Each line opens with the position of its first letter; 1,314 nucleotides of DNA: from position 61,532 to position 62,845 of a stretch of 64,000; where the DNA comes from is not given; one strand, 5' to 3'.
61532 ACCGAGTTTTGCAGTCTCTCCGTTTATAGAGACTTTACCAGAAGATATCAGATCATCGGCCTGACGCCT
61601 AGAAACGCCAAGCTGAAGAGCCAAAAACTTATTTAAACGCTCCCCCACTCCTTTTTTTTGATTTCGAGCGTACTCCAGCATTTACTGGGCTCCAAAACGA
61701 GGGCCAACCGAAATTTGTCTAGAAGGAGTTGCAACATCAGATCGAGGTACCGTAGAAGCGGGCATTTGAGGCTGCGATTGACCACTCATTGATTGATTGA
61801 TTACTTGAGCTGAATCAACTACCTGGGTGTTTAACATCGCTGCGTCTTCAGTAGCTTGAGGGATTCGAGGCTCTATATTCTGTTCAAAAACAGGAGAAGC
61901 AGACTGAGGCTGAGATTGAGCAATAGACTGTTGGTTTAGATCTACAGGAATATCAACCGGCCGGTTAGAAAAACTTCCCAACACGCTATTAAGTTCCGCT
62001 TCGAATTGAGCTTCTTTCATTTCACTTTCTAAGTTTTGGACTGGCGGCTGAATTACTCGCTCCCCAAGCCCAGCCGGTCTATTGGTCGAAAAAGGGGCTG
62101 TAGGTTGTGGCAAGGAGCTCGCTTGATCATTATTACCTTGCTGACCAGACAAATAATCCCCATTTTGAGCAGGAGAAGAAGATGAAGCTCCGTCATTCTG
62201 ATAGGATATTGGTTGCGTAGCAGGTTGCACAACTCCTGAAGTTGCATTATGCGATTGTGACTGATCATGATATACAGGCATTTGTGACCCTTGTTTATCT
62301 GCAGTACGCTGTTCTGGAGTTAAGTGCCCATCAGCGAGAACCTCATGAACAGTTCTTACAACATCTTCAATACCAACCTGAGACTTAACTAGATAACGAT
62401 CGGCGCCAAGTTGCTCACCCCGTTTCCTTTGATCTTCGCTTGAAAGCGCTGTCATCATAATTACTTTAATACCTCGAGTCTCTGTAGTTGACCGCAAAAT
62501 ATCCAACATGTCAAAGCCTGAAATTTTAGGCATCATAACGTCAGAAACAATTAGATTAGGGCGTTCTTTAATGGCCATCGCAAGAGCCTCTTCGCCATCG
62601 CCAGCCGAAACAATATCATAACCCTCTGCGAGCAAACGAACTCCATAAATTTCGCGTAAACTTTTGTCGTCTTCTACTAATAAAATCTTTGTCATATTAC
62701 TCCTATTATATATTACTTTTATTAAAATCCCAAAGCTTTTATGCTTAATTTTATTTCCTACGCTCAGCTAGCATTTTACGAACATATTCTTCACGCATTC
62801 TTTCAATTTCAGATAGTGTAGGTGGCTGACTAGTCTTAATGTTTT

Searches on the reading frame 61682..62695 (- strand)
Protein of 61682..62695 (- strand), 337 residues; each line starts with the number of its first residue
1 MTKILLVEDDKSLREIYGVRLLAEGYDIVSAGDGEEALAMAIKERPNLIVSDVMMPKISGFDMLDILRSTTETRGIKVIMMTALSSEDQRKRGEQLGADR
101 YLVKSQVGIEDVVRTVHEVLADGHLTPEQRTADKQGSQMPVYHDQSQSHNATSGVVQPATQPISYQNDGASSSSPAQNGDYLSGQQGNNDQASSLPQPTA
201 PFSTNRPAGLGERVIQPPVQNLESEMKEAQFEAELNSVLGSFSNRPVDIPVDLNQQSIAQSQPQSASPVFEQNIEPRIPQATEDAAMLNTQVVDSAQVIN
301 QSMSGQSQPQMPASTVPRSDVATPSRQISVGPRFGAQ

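Call 41: search_protein_families(library=ncbifam, proteins=[window:61682-62695:-], max_evalue=0.00001)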
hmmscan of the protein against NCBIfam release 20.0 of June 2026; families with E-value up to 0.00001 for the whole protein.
window:61682-62695:- (337 aa): 77 families (the best 25 are shown)
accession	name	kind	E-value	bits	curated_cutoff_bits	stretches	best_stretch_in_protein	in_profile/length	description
NF053854.1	RespRegPhoBBctds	equivalog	4.1e-25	88.4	270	1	4-132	1-127/225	two-component system response regulator PhoB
NF045944.1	ResRegRpaBCyano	equivalog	1.7e-24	86.5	330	1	5-115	1-110/229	response regulator transcription factor RpaB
TIGR02154.1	PhoB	equivalog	8.9e-24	84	296.2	1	2-108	3-109/226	phosphate regulon transcriptional regulator PhoB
NF007135.0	PRK09581.1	equivalog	1.2e-23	83.7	474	1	1-106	2-107/457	PleD family two-component system response regulator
NF008199.0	PRK10955.1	equivalog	9e-21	74.9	341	1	1-139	1-134/232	envelope stress response regulator transcription factor CpxR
NF040534.1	resp_reg_YycF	equivalog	1.3e-18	67.1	340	1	3-116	2-112/231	response regulator YycF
NF033120.0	vanR_FM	exception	1.5e-17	64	460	1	3-116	5-115/231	vancomycin resistance response regulator transcription factor, VanR-F/VanR-M family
NF040689.1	MtrAB_MtrA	equivalog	1.7e-17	63.5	300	1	4-113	1-107/219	MtrAB system response regulator MtrA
NF041733.1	resp_reg_CseB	equivalog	6.3e-17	61.7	350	1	3-124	2-119/228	two-component system response regulator CseB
NF008567.0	PRK11517.1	equivalog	2.1e-16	60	353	1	3-110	2-106/223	response regulator transcription factor HprR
NF047465.1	hybrid_HK_LvrA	exception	2.5e-16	58.9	1200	1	2-115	468-580/819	hybrid histidine kinase/response regulator LvrA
TIGR01387.1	cztR_silR_copR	subfamily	2.8e-16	59.8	279.2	1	4-120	1-114/218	heavy metal response regulator transcription factor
NF007546.0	PRK10161.1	equivalog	6.5e-16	58.6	471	1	3-114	4-115/229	phosphate response regulator transcription factor PhoB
NF007005.1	PRK09468.1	equivalog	1.2e-15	57.6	331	1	2-120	4-119/237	osmolarity response regulator transcription factor OmpR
NF033117.2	vanR_ACDEGLN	exception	1.6e-15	57.3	350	1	4-115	1-109/226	VanR-ABDEGLN family response regulator transcription factor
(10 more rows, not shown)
